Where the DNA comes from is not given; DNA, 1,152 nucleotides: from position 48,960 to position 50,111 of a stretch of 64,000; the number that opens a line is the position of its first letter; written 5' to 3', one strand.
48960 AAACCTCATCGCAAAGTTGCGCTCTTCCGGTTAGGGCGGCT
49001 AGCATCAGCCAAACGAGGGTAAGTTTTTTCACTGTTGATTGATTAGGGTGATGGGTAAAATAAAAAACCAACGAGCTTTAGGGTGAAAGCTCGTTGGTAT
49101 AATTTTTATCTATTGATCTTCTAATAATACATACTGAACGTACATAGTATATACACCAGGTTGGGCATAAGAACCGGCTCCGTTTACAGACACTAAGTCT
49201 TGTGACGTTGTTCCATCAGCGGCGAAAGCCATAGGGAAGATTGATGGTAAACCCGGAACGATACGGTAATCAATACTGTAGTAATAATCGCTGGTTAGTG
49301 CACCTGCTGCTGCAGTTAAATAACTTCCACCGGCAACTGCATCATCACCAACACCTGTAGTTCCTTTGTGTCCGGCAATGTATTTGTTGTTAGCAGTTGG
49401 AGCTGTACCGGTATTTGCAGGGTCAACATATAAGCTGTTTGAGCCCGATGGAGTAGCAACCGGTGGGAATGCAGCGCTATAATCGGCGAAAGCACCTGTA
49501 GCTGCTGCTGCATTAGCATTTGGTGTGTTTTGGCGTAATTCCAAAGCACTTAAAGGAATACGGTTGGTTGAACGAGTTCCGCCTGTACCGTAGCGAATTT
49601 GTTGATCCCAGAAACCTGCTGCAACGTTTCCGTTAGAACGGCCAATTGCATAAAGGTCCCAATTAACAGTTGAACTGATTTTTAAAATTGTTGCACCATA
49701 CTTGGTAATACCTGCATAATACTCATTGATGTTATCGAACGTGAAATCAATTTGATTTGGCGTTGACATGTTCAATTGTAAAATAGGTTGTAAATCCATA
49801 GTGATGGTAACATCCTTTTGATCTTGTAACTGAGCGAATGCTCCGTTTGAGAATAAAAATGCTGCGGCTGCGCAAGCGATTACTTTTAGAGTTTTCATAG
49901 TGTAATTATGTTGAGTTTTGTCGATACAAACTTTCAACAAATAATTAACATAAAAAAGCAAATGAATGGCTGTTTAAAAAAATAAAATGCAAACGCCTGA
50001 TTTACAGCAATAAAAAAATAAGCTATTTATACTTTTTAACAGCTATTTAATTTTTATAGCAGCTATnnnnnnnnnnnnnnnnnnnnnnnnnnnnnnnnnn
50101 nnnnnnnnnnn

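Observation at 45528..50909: Putative chaperone–usher-like surface-fibre assembly cluster in a Bacteroidota context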

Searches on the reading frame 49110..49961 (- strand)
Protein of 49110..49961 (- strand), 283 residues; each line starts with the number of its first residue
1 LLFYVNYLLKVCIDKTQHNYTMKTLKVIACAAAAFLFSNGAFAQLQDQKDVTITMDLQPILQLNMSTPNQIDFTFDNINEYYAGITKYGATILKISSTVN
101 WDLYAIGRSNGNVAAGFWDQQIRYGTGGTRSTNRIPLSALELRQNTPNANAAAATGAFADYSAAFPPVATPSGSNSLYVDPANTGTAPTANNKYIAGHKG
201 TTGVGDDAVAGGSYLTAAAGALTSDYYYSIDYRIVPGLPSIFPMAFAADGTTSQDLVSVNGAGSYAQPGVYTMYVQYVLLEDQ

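Call 3: search_protein_families(library=pfam, proteins=[window:49110-49961:-], max_evalue=1)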
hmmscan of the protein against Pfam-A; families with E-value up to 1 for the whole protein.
window:49110-49961:- (283 aa): 0 families

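Call 4: search_protein_families(library=ncbifam, proteins=[window:49110-49961:-], max_evalue=1)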
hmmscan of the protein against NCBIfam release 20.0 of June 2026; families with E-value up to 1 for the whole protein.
window:49110-49961:- (283 aa): 0 families

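Call 12: find_homologous_proteins(query=window:49113-49898:-)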
Query seq(262 aa) (262 aa): 840 proteins with E <= 0.001 among 6658 candidates; the best 120 are listed.
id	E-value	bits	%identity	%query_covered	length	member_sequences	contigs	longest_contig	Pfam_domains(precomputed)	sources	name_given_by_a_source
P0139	3.7e-153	526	90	100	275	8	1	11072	-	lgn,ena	-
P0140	8.0e-153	525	90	100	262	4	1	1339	-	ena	-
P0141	1.3e-146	505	86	100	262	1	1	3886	-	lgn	-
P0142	2.9e-145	501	86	100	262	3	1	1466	-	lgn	-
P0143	3.4e-143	494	85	100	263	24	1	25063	-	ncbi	-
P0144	9.8e-143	492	84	100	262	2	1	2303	-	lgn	-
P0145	2.2e-142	491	84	100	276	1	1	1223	-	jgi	jgi:hypothetical protein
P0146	2.1e-141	488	83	100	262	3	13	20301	-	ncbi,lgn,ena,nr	ncbi:MAG: hypothetical protein KBE91_03065 [Bacteroidia bacterium]|nr:hypothetical protein [Bacteroi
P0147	2.2e-137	475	83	100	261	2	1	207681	-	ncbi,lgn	-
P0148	1.7e-133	462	80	100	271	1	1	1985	-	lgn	-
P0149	1.3e-132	459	81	100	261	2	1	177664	-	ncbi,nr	ncbi:MAG: hypothetical protein MUE96_06050 [Bacteroidia bacterium]|nr:hypothetical protein [Bacteroi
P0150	3.1e-132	458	81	100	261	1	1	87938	-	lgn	-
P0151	6.0e-131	454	78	100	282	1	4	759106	-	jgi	jgi:hypothetical protein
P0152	2.9e-130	451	79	100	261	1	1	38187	-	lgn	-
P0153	5.5e-130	450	79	100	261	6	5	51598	-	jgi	jgi:hypothetical protein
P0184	4.2e-100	353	66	99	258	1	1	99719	-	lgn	-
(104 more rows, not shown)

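Call 30: search_protein_families(library=pfam, alignment_id=A2, max_evalue=1)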
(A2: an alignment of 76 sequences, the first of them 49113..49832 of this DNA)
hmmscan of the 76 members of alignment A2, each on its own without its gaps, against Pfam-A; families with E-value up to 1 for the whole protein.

A. member 1, window:49113-49832:- (240 aa): 0 families

B. families by the number of members that match (of 76 scanned): 12 families
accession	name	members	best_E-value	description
PF10911.13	T7-like_Y65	7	0.03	Bacteriophage T7-like gene 6.5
PF13964.12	Kelch_6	6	0.023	Kelch motif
PF14324.12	PINIT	4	0.17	PINIT domain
PF02042.20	RWP-RK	3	0.24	RWP-RK domain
PF13670.12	PepSY_2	2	0.24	Peptidase propeptide and YPEB domain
PF05326.17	SVA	1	0.014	Seminal vesicle autoantigen (SVA)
PF20456.3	DUF6709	1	0.067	Family of unknown function (DUF6709)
PF08139.17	LPAM_1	1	0.12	Prokaryotic membrane lipoprotein lipid attachment site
PF05577.18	Peptidase_S28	1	0.13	Serine carboxypeptidase S28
PF08710.16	CoV_NSP9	1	0.21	Coronavirus replicase NSP9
PF13056.11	DUF3918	1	0.33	Protein of unknown function (DUF3918)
PF14292.12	SusE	1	0.65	SusE outer membrane protein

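Call 41: predict_structure(alignment_id=A2)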
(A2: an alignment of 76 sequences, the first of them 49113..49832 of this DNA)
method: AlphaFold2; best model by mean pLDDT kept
length: 240 residues; sequences in the alignment: 76
mean_pLDDT: 79.5   pTM: 0.80
mean pLDDT of the five models: 79.5, 77.8, 70.8, 55.8, 53.5
residues with pLDDT >= 90: 58; 70-90: 133; 50-70: 27; < 50: 22
segments of 3 or more residues with pLDDT < 50: 1-4, 6-13, 172-180
pLDDT, mean of each block of 10 residues (from residue 1): 45 63 84 79 90 82 88 90 81 93 84 88 89 83 81 70 64 45 85 79 87 87 89 82
secondary structure, 60 per line:
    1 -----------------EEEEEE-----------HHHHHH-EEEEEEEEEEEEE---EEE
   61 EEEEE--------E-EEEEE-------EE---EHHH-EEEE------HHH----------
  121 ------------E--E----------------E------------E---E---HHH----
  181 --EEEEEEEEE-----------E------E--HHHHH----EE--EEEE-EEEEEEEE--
elements in order: E18-23 H35-40 E42-54 E58-65 E76-80 E98-101 E183-191 H213-217 E226-229 E231-238

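Call 52: search_solved_structures(query=A2, max_evalue=1, show_alignments=2)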
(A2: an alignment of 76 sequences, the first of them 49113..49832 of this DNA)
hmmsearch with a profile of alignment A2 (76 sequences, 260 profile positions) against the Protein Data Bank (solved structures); distinct sequences matched with E-value up to 1: 3.
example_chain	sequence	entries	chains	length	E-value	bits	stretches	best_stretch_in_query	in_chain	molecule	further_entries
9ikk_A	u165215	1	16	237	2.2e-59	204.1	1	24-258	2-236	TLP-2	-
9ikj_A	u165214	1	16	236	8.3e-58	198.9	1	24-258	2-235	TLP-1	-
3hmb_A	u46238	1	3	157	0.12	14.8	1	164-210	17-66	N-acetylmuramoyl-L-alanine amidase xlyA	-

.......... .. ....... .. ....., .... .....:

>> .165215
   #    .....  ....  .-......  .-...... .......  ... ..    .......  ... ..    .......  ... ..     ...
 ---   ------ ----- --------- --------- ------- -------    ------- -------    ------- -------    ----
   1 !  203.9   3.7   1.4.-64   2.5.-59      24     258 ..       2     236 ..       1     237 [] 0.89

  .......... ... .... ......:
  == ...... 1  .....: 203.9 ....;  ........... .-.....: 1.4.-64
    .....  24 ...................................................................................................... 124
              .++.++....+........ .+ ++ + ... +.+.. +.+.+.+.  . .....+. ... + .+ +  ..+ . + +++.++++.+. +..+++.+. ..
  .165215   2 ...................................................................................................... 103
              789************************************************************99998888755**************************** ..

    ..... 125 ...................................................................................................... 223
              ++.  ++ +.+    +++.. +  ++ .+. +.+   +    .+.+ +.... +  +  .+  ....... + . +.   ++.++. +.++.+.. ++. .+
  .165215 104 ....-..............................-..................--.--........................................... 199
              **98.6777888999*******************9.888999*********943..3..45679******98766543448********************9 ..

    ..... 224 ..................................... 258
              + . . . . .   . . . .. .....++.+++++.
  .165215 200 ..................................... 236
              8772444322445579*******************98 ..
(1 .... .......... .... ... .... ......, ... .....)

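Call 88: list_cluster_members(proteins=[P0019, window:49113-49898:-])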
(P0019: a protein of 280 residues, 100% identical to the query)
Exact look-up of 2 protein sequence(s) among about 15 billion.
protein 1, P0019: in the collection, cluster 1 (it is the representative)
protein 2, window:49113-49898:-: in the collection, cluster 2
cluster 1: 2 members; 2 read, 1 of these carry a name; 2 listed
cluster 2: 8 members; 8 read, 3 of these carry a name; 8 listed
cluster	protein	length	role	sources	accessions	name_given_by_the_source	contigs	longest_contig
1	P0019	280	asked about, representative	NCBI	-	-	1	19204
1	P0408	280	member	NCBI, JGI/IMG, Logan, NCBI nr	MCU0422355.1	MAG: DUF916 domain-containing protein [Bacteroidia bacterium] | hypothetical protein | DUF916 domain-containing protein [Bacteroidia bacterium]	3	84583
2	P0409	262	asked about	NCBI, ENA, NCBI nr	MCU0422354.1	MAG: hypothetical protein MUC81_06035 [Bacteroidia bacterium] | hypothetical protein [Bacteroidia bacterium]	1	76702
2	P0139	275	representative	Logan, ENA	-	-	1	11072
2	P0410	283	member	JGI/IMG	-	hypothetical protein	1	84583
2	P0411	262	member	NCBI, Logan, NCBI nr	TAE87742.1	MAG: hypothetical protein EAY81_03735 [Bacteroidetes bacterium] | MAG: hypothetical protein EAY81_03735 [Bacteroidota bacterium]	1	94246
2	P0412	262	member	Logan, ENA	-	-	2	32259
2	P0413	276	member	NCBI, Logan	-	-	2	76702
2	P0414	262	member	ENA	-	-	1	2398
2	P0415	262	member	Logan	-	-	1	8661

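Call 91: find_encoding_contigs(protein=P0184, flank=7000, max_places=2)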
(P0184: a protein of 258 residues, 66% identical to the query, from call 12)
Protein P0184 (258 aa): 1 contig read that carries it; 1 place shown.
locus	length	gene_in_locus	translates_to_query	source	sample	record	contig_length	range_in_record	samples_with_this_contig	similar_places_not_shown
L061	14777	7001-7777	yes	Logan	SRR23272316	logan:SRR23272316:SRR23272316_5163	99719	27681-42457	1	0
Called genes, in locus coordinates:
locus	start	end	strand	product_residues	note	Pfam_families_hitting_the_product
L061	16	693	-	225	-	PF02592:Vut_1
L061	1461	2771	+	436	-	PF00875:DNA_photolyase, PF03441:FAD_binding_7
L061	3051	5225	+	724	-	PF13424:TPR_12 (faint), PF00515:TPR_1 (faint), PF13181:TPR_8 (faint), PF00512:HisKA (weak), PF02518:HATPase_c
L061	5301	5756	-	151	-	-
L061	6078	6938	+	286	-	PF06030:WxLIP_PGBD (faint)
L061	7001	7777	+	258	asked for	-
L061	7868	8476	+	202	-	-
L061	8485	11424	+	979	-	PF13620:CarboxypepD_reg (faint), PF17210:SdrD_B (faint)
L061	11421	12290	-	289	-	-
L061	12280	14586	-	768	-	PF13620:CarboxypepD_reg, PF13715:CarbopepD_reg_2, PF07715:Plug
